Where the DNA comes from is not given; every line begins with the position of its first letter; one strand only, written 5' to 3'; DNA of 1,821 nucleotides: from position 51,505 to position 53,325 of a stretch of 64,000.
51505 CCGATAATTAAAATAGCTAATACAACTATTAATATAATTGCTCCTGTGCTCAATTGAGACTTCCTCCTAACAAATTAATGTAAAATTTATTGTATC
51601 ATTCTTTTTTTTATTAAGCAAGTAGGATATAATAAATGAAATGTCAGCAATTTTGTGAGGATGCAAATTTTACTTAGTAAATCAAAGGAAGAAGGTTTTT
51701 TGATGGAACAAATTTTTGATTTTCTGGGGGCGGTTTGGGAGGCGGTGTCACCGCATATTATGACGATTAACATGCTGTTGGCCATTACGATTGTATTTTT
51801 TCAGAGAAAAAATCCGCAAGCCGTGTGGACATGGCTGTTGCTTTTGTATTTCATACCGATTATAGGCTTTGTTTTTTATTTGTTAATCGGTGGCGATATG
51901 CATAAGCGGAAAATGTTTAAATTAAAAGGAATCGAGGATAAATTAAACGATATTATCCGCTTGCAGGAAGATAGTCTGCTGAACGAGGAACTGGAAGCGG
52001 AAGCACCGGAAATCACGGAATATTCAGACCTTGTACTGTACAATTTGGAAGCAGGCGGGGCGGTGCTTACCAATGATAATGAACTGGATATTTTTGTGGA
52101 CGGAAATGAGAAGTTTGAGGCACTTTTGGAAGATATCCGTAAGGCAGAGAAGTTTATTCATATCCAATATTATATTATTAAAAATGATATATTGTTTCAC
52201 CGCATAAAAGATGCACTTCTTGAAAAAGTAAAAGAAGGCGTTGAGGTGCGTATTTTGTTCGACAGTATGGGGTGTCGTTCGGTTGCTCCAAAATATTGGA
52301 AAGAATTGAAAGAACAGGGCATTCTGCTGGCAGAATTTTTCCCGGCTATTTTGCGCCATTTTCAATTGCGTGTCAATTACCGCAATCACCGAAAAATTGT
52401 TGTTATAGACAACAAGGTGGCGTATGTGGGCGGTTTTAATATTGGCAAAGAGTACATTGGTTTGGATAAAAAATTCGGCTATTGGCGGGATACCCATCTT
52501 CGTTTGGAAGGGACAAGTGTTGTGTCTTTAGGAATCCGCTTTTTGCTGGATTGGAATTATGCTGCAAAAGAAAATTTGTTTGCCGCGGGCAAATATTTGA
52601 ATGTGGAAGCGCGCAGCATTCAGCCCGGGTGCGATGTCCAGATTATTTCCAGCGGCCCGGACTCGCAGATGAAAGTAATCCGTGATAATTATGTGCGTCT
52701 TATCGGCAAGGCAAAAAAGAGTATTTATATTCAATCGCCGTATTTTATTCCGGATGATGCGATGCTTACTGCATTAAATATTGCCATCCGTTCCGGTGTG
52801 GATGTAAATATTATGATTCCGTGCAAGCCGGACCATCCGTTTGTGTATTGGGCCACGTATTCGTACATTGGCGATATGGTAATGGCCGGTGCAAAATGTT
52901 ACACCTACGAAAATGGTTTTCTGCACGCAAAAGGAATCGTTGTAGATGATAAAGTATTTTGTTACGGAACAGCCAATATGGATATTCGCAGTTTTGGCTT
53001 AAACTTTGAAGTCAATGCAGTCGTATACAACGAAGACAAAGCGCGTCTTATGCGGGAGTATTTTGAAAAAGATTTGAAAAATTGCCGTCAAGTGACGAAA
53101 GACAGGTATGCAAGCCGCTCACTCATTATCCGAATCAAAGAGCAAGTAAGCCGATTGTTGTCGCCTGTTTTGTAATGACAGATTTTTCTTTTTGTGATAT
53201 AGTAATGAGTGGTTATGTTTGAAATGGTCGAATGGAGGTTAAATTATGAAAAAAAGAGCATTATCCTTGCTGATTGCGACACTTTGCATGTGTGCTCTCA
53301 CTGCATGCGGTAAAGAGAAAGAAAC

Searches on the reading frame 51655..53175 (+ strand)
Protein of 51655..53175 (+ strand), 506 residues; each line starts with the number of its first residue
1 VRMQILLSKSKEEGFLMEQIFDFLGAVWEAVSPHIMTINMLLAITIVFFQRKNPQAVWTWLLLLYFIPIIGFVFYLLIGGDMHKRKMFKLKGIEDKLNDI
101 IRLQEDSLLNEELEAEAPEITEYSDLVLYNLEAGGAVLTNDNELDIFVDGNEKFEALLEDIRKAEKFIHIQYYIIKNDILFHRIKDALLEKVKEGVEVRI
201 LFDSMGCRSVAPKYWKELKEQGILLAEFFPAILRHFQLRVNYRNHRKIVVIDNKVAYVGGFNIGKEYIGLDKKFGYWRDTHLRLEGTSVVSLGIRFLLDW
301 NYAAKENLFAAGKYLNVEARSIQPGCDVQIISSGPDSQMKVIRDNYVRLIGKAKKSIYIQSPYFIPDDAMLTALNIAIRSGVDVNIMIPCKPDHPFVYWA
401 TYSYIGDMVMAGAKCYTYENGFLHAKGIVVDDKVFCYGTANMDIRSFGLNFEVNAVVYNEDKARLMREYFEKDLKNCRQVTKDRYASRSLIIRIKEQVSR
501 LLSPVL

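Call 88: search_protein_families(library=pfam, proteins=[window:51655-53175:+], max_evalue=0.00001)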
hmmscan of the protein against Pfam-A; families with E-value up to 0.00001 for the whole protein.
window:51655-53175:+ (506 aa): 3 families
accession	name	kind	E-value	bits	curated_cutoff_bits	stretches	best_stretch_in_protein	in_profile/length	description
PF13091.12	PLDc_2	-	8.5e-46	155.5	27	2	347-473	2-131/132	PLD-like domain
PF00614.28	PLDc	-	1.6e-19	69.4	21.9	2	241-267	2-28/28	Phospholipase D Active site motif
PF13396.11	PLDc_N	-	1e-07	32.3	23.3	1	39-79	3-41/42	Phospholipase_D-nuclease N-terminal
